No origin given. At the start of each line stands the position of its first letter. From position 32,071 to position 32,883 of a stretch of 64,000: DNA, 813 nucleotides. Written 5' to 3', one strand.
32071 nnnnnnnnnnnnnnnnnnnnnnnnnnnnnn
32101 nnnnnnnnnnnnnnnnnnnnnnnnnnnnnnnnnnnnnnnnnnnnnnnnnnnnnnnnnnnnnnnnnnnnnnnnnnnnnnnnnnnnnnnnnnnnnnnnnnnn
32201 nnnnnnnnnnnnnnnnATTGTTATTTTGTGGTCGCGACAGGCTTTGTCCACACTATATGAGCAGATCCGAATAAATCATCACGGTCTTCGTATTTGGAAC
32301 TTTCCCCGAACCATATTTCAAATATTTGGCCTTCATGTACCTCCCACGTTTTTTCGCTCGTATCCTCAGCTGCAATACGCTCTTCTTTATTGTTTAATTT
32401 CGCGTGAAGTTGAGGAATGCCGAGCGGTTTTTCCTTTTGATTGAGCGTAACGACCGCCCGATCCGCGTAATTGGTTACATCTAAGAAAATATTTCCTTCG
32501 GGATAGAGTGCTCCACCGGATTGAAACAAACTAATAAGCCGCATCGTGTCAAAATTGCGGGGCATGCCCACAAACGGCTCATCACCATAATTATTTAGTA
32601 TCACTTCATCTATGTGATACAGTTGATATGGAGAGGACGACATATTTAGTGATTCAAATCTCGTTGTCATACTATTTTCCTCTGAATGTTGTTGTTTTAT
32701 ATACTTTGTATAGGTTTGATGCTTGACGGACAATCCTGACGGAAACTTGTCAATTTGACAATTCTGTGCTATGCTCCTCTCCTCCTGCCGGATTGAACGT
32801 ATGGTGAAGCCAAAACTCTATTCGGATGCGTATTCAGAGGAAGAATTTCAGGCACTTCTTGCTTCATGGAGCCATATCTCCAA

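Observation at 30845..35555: Divergent six-gene cluster of uncharacterised proteins around a pseudo-receiver and a degenerate-ATPase wHTH regulator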

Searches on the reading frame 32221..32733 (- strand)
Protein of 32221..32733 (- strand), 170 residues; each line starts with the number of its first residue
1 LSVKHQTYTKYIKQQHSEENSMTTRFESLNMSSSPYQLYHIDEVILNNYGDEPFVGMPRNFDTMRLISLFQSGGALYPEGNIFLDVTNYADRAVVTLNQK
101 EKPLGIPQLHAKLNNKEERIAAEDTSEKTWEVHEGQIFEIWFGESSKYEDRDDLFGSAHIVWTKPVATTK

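Call 3: search_protein_families(library=pfam, proteins=[window:32221-32733:-], max_evalue=1)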
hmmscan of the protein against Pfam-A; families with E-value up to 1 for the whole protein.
window:32221-32733:- (170 aa): 0 families

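Call 4: search_protein_families(library=ncbifam, proteins=[window:32221-32733:-], max_evalue=1)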
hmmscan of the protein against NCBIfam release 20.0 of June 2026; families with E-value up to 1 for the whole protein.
window:32221-32733:- (170 aa): 1 family
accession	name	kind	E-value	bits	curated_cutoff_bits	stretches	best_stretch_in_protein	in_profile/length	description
NF006744.0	PRK09270.1-3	equivalog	0.058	12.8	281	1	35-86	59-108/213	nucleoside/nucleotide kinase family protein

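Call 5: search_protein_families(library=padloc, proteins=[window:32221-32733:-], max_evalue=1)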
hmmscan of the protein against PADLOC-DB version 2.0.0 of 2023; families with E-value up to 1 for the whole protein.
window:32221-32733:- (170 aa): 0 families

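Call 6: search_protein_families(library=phrogs, proteins=[window:32221-32733:-], max_evalue=1)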
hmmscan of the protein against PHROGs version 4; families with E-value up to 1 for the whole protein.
window:32221-32733:- (170 aa): 3 families
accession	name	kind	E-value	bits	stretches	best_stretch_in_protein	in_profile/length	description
phrog_26647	-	unknown function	0.0084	17.1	1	112-151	44-81/104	-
phrog_28050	-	unknown function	0.1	13.9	1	91-147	14-73/90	-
phrog_11995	-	unknown function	0.23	12.4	1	83-136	32-84/131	-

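Call 32: search_solved_structures(query=window:32221-32670:-, max_evalue=10)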
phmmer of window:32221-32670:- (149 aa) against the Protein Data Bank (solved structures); distinct sequences matched with E-value up to 10: 6.
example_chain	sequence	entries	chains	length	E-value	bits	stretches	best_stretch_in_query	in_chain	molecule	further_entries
9sra_BL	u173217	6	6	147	0.16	14.8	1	45-101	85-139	Large ribosomal subunit protein uL15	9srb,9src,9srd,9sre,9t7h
1htw_A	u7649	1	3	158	0.69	12.8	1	15-74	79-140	HI0065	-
1fl9_A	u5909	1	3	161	0.72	12.7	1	15-74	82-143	HYPOTHETICAL PROTEIN HI0065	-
3ziu_A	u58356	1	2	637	0.93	12.4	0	62-138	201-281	LEUCYL-TRNA SYNTHETASE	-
4v4n_AL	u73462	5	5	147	1.1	12.1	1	44-100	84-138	50S ribosomal protein L15P | Large ribosomal subunit protein uL15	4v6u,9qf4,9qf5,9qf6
8zwd_B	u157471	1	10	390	1.6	11.6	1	57-100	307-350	NAD(P)-dependent methanol dehydrogenase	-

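Call 56: find_related_loci(query=window:32221-32670:-, collection=metagenome_contigs, flank=6000)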
Query window:32221-32670:- (149 aa) in metagenome_contigs; peptide patterns used: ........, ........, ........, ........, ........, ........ (x = any residue, [..] = any of these).
67 stretches matched a pattern, but none encodes a relative of the query by tblastn (E <= 1e-3).

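Call 58: find_related_loci(query=window:32221-32670:-, collection=viral_contigs, flank=5000)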
Query window:32221-32670:- (149 aa) in viral_contigs; peptide patterns used: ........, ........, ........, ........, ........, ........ (x = any residue, [..] = any of these).
8 stretches matched a pattern, but none encodes a relative of the query by tblastn (E <= 1e-3).

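Call 76: search_dna_similar(query=window:32221-32670:-, collection=phages, mode=protein, max_evalue=0.01, max_rows=5)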
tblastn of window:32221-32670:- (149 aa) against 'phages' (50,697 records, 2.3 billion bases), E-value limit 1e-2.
No match.
